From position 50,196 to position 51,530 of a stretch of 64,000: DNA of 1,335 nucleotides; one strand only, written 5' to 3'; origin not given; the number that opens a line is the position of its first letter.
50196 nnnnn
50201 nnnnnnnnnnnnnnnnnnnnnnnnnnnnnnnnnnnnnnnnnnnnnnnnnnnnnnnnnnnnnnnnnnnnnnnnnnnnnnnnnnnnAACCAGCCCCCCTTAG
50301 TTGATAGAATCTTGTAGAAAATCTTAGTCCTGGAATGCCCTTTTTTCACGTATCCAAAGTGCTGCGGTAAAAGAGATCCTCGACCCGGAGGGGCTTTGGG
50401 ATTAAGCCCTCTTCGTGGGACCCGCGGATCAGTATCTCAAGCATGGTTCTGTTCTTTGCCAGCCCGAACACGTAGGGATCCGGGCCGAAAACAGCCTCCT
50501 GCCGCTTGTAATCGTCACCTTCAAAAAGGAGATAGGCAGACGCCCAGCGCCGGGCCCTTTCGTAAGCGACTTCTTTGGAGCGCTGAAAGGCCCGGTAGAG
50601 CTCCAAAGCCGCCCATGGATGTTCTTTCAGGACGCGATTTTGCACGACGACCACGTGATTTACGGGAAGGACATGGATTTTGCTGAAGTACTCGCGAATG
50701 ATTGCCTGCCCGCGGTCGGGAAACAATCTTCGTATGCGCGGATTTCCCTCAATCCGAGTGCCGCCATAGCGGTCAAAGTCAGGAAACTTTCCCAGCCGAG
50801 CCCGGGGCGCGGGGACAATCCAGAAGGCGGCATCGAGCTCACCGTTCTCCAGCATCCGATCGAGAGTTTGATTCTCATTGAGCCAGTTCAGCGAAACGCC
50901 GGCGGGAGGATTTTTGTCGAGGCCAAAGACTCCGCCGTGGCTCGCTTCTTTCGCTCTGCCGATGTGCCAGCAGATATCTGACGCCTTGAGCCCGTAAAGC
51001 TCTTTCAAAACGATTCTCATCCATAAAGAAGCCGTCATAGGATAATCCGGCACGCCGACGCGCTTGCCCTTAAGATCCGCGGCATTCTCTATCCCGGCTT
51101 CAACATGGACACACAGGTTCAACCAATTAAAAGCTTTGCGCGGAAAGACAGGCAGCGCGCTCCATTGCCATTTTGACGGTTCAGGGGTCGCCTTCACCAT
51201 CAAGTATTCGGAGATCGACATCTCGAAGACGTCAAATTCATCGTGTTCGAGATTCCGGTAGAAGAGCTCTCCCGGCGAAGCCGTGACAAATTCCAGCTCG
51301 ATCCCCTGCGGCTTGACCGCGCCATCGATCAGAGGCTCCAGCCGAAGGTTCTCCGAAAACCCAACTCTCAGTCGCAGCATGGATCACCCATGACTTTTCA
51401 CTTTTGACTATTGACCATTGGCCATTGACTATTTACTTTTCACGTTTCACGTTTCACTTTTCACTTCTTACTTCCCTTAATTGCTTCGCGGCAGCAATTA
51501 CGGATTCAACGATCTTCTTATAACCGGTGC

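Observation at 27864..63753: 36-kb unidirectional array combining Mo-hydroxylases with five decarboxylase candidates: putative heteroaromatic polycarboxylate catabolism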

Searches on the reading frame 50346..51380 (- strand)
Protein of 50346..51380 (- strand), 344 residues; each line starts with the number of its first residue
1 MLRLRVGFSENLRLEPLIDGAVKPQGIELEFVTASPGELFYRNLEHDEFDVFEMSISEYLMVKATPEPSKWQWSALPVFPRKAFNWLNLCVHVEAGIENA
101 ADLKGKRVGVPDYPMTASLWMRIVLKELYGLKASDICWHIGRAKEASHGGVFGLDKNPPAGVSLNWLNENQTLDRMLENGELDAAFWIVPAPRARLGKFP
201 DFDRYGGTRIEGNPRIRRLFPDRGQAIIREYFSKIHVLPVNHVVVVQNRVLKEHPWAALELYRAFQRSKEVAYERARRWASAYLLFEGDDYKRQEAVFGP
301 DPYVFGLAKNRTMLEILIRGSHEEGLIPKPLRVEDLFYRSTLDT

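Call 7: search_protein_families(library=pfam, proteins=[window:50346-51380:-], max_evalue=0.00001)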
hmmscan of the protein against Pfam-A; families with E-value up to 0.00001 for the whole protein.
window:50346-51380:- (344 aa): 0 families

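Call 11: search_protein_families(library=ncbifam, proteins=[window:50346-51380:-], max_evalue=0.00001)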
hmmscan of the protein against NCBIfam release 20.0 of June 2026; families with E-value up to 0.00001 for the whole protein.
window:50346-51380:- (344 aa): 1 family
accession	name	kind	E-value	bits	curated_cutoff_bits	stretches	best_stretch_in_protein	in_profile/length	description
TIGR01728.1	SsuA_fam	subfamily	3.2e-07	29.9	163.5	1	85-135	83-131/290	aliphatic sulfonate ABC transporter substrate-binding protein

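Call 18: search_solved_structures(query=window:50346-51380:-, max_evalue=0.01)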
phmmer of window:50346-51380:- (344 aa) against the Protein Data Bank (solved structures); distinct sequences matched with E-value up to 0.01: 1.
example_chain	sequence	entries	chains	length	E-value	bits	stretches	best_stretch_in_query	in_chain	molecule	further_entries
9jp7_A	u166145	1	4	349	1.4e-43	152.7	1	2-344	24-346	4,5-dihydroxyphthalate decarboxylase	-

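Call 24: find_encoding_contigs(protein=window:50346-51380:-, flank=10000, max_places=6)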
Protein window:50346-51380:- (344 aa): no gene with exactly this product is on record in the collection.

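Call 25: find_homologous_proteins(query=window:50346-51380:-, max_evalue=1e-10)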
Query window:50346-51380:- (344 aa): 1515 proteins with E <= 1e-10 among 3302 candidates; the best 120 are listed.
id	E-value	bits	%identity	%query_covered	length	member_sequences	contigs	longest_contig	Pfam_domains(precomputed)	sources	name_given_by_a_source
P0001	3.1e-235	798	100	100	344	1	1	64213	-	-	-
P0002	1.8e-180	618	76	100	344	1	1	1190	-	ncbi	-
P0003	6.4e-179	613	76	100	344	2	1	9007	-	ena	-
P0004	1.2e-172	592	74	100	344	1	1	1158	-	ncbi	-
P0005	8.5e-161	553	69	100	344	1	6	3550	-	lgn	-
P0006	1.1e-150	520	66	100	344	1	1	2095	PF09084.17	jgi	jgi:4,5-dihydroxyphthalate decarboxylase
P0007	1.1e-146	507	64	100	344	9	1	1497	-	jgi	jgi:4,5-dihydroxyphthalate decarboxylase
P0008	2.7e-144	499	65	100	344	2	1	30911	PF09084.17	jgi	jgi:4,5-dihydroxyphthalate decarboxylase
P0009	4.6e-144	498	65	100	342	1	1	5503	-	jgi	-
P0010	7.1e-144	497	65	100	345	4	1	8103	-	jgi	jgi:4,5-dihydroxyphthalate decarboxylase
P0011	4.8e-142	491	60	100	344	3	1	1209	-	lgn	-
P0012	7.9e-142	491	63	100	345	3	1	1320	-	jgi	jgi:4,5-dihydroxyphthalate decarboxylase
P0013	1.8e-141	489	62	100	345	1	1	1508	-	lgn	-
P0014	2.5e-141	489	62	100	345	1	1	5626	-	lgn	-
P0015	1.1e-138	480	61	100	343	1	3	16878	-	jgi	jgi:4,5-dihydroxyphthalate decarboxylase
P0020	6.4e-136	471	58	100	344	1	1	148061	-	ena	-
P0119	1.0e-125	438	56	100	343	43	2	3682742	-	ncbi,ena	-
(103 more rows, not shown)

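Call 26: find_encoding_contigs(protein=P0003, flank=10000, max_places=2)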
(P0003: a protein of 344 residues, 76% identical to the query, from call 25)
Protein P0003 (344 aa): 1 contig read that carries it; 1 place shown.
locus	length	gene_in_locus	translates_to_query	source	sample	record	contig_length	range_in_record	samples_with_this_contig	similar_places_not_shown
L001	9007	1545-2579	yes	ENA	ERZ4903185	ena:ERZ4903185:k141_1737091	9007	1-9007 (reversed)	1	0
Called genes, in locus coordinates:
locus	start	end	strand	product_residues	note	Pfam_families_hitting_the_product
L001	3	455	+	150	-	?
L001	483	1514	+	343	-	-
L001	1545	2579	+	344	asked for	-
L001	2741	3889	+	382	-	PF13531:SBP_bac_11, PF01547:SBP_bac_1, PF13416:SBP_bac_8, PF13343:SBP_bac_6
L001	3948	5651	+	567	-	PF00528:BPD_transp_1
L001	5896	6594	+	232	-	PF00596:Aldolase_II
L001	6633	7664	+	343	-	PF13379:NMT1_2, PF09084:NMT1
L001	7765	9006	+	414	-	?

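Call 27: find_encoding_contigs(protein=P0008, flank=10000, max_places=2)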
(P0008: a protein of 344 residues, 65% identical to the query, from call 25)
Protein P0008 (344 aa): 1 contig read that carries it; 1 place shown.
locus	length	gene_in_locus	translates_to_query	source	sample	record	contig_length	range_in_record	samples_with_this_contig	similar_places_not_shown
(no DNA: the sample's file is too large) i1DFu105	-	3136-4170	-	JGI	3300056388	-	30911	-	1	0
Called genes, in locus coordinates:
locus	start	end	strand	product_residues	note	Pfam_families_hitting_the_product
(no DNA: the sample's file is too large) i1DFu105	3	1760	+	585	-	?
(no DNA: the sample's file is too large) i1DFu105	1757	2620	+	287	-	PF00941:FAD_binding_5, PF03450:CO_deh_flav_C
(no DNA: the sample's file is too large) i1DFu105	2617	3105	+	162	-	PF00111:Fer2 (weak), PF13085:Fer2_3 (weak), PF01799:Fer2_2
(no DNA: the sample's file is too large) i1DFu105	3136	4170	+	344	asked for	PF09084:NMT1 (faint)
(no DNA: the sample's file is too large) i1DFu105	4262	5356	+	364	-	PF00190:Cupin_1 (faint), PF07883:Cupin_2 (weak)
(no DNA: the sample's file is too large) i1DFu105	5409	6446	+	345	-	PF01547:SBP_bac_1, PF13416:SBP_bac_8, PF13531:SBP_bac_11, PF13343:SBP_bac_6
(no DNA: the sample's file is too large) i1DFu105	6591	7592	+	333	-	PF01073:3Beta_HSD, PF01370:Epimerase, PF02719:Polysacc_synt_2, PF04321:RmlD_sub_bind, PF07993:NAD_binding_4, PF13460:NAD_binding_10 (weak), PF16363:GDP_Man_Dehyd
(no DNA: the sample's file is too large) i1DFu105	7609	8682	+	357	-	PF04909:Amidohydro_2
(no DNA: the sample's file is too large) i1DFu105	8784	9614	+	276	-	PF00941:FAD_binding_5, PF03450:CO_deh_flav_C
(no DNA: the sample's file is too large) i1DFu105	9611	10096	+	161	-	PF00111:Fer2 (weak), PF13085:Fer2_3 (weak), PF01799:Fer2_2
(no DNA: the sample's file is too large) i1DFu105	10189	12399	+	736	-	PF01315:Ald_Xan_dh_C, PF02738:MoCoBD_1, PF20256:MoCoBD_2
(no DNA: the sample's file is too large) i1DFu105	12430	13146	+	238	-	PF00596:Aldolase_II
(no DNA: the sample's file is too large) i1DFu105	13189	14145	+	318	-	PF09084:NMT1, PF13379:NMT1_2, PF12974:Phosphonate-bd (faint)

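Call 28: find_encoding_contigs(protein=P0020, flank=10000, max_places=2)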
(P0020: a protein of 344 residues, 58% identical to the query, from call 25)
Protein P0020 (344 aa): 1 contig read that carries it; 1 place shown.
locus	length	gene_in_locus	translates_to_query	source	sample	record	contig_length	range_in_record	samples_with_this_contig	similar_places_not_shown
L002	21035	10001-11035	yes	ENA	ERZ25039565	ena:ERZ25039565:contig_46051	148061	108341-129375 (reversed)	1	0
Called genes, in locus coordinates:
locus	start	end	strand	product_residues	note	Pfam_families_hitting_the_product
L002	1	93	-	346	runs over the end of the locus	PF13531:SBP_bac_11, PF01547:SBP_bac_1, PF13416:SBP_bac_8, PF13343:SBP_bac_6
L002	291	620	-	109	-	-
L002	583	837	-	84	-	-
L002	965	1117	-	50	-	-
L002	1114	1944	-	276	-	PF00211:Guanylate_cyc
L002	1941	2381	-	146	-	-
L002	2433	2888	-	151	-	PF02627:CMD (faint)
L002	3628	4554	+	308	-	PF02826:2-Hacid_dh_C (weak), PF03446:NAD_binding_2, PF03807:F420_oxidored (weak), PF14833:NAD_binding_11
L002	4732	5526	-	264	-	PF13489:Methyltransf_23 (weak), PF08241:Methyltransf_11, PF08242:Methyltransf_12, PF13649:Methyltransf_25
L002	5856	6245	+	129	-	-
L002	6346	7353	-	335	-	PF01717:Meth_synt_2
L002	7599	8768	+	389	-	PF15902:Sortilin-Vps10 (weak)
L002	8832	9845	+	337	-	PF13379:NMT1_2, PF09084:NMT1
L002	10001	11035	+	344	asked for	-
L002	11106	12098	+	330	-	PF02423:OCD_Mu_crystall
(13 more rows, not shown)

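Call 29: find_encoding_contigs(protein=P0119, flank=10000, max_places=2)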
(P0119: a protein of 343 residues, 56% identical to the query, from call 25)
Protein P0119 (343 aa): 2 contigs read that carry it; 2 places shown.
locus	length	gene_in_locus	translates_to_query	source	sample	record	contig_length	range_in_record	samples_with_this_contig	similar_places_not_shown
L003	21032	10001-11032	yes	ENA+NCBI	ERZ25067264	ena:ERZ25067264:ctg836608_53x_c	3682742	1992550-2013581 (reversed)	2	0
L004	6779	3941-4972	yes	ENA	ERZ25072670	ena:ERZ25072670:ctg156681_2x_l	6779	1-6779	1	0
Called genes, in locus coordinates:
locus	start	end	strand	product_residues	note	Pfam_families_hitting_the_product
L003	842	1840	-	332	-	PF00296:Bac_luciferase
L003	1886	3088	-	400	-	PF01546:Peptidase_M20, PF07687:M20_dimer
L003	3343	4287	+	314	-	PF00135:COesterase (weak), PF20434:BD-FAE, PF07859:Abhydrolase_3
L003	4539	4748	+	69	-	PF07883:Cupin_2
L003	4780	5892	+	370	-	PF00174:Oxidored_molyb, PF03404:Mo-co_dimer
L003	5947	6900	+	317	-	PF09754:PAC2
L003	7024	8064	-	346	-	PF02900:LigB (weak)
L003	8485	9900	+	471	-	PF01425:Amidase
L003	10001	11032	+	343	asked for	-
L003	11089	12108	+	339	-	PF04909:Amidohydro_2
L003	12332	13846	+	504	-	PF01425:Amidase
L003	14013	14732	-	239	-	PF03372:Exo_endo_phos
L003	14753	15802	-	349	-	PF00296:Bac_luciferase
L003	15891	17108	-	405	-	PF02515:CoA_transf_3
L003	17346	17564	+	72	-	-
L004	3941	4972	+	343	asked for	-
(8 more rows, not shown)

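Call 32: find_related_loci(query=A1, collection=genome_contigs, flank=10000)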
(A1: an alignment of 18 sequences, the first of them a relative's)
Query A1 (344 aa) in genome_contigs; peptide patterns used: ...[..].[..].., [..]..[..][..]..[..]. (x = any residue, [..] = any of these).
98 stretches matched a pattern; 48 encode a relative of the query (tblastn E <= 1e-3); 48 distinct loci.
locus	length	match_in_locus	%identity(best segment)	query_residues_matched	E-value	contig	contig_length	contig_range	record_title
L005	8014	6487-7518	60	1-344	8e-138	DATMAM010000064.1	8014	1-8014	MAG TPA_asm: Candidatus Acidiferrales bacterium isolate SMAG_U13326 k141_233935, whole genome shotgun sequence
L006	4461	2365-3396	58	1-344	1e-139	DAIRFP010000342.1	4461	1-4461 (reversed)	MAG TPA_asm: Thermodesulfobacteriota bacterium isolate CTOTU25984 NODE_6883_length_4461_cov_6.661825, whole genome shotg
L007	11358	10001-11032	59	1-344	1e-137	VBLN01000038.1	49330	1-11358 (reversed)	MAG: Deltaproteobacteria bacterium isolate DP_36 14_1009_16_40cm_scaffold_11726, whole genome shotgun sequence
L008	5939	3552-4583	58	1-344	2e-136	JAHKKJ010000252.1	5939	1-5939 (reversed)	MAG: Deltaproteobacteria bacterium isolate CR_Sed_300A_bin.10 scaffold_615, whole genome shotgun sequence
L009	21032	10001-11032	58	1-344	2e-135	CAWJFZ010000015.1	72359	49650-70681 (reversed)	MAG: uncultured Gaiellaceae bacterium isolate MFD09267.bin.2.157 genome assembly, contig: contig_7737, whole genome shot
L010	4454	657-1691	56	1-344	9e-133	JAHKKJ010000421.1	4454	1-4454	MAG: Deltaproteobacteria bacterium isolate CR_Sed_300A_bin.10 scaffold_1300, whole genome shotgun sequence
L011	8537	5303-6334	55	1-344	1e-128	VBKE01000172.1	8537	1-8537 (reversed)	MAG: Deltaproteobacteria bacterium isolate DP_1 14_1009_09_30cm_scaffold_17576, whole genome shotgun sequence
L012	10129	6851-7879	54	1-344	2e-125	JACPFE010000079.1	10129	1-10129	MAG: Deltaproteobacteria bacterium isolate NC_groundwater_353_Ag_B-0.1um_57_11 GD18-4_B1_scaffold_20732, whole genome sh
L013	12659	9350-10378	52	1-344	3e-124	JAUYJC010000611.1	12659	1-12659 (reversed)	MAG: Deltaproteobacteria bacterium isolate C24_metabat.bin.121_sub C24_k141_1128740, whole genome shotgun sequence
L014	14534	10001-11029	52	1-344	5e-123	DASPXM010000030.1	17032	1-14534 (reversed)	MAG TPA_asm: Verrucomicrobiia bacterium isolate SMAG_U11567 k141_913769, whole genome shotgun sequence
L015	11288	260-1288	52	1-344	2e-122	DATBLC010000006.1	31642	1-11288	MAG TPA_asm: Candidatus Binatia bacterium isolate SMAG_U3962 k141_2341456, whole genome shotgun sequence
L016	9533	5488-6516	52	1-344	1e-121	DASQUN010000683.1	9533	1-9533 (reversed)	MAG TPA_asm: Candidatus Udaeobacter sp. isolate SMAG_U10962 k141_55295, whole genome shotgun sequence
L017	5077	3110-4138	51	1-344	5e-122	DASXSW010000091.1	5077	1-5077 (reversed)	MAG TPA_asm: Candidatus Binatia bacterium isolate SMAG_U4676 k141_1734396, whole genome shotgun sequence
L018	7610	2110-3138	51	1-344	5e-121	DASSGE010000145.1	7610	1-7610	MAG TPA_asm: Candidatus Binatia bacterium isolate SMAG_U1024 k141_415242, whole genome shotgun sequence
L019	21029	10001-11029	51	1-344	1e-120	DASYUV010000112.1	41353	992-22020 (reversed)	MAG TPA_asm: Candidatus Binatia bacterium isolate SMAG_U4604 k141_2491227, whole genome shotgun sequence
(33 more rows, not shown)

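Call 87: search_dna_similar(query=window:50346-51380:-, collection=plasmids, mode=protein, max_evalue=1e-10, max_rows=12)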
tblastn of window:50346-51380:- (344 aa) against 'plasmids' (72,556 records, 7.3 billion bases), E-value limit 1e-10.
Records with a match: 104; places in all: 143; records where one place covers at least 80% of the query: 103.
Best place of each record, by identity: <60% 104.
By first word of the organism name: Rhizobium 18; Phaeobacter 10; Sphingobium 7; Paraburkholderia 7; Caballeronia 5; Burkholderia 5; Sinorhizobium 4; Roseomonas 4; Acidovorax 3; Novosphingobium 2; and 33 more.
By predicted mobility (MOB-suite, as given by PLSDB): non-mobilizable 70; conjugative 25; mobilizable 9.
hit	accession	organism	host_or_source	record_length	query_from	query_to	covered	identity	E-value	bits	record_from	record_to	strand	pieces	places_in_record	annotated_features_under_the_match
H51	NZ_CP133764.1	Peribacillus sp. R9-11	sediment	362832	1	343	100%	34.9%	4e-51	189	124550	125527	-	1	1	ABC transporter substrate-binding protein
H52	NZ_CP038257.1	Microbacterium sediminis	sediment,deep-sea sediment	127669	13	343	96%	35.6%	2e-34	140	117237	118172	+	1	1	ABC transporter substrate-binding protein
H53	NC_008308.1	Novosphingobium sp. KA1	-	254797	1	342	99%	34.1%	4e-41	160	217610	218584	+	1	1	4,5-dihydroxyphthalate decarboxylase | Gfo/Idh/MocA family oxidoreductase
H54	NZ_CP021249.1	Novosphingobium sp. KA1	-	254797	1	342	99%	34.1%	4e-41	160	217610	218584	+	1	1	4,5-dihydroxyphthalate decarboxylase | Gfo/Idh/MocA family oxidoreductase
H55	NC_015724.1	Cupriavidus necator N-1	soil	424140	2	344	100%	33.0%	5e-41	160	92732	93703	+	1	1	ABC transporter substrate-binding protein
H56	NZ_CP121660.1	Sinorhizobium terangae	Desmanthus virgatus,cell culture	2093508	2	344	100%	32.9%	3e-41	160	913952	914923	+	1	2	none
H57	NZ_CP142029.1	Haloarcula sp. GH36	cell culture,inland salt lake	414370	11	341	96%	34.0%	1e-36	147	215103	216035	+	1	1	hypothetical protein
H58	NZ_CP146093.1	Ralstonia sp. RRA.1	pure culture,Cupriavidus necator ...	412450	2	344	100%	32.8%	2e-45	173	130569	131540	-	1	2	ABC transporter substrate-binding protein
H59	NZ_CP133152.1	Sinorhizobium chiapasense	Acaciella angustissima,cell culture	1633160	2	344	100%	32.7%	5e-41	160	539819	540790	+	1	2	none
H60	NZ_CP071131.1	Caballeronia sp. M1242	Homo sapiens,ETA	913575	2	344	100%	32.5%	4e-44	169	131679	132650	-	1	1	ABC transporter substrate-binding protein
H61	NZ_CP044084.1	Pseudomonas luteola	Homo sapiens,clinical isolate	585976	2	344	100%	32.5%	5e-44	169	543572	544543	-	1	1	ABC transporter substrate-binding protein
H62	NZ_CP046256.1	Sphingobium sp. CAP-1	cell culture,activated sludge of ...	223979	13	343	96%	33.6%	6e-40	157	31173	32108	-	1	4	hypothetical protein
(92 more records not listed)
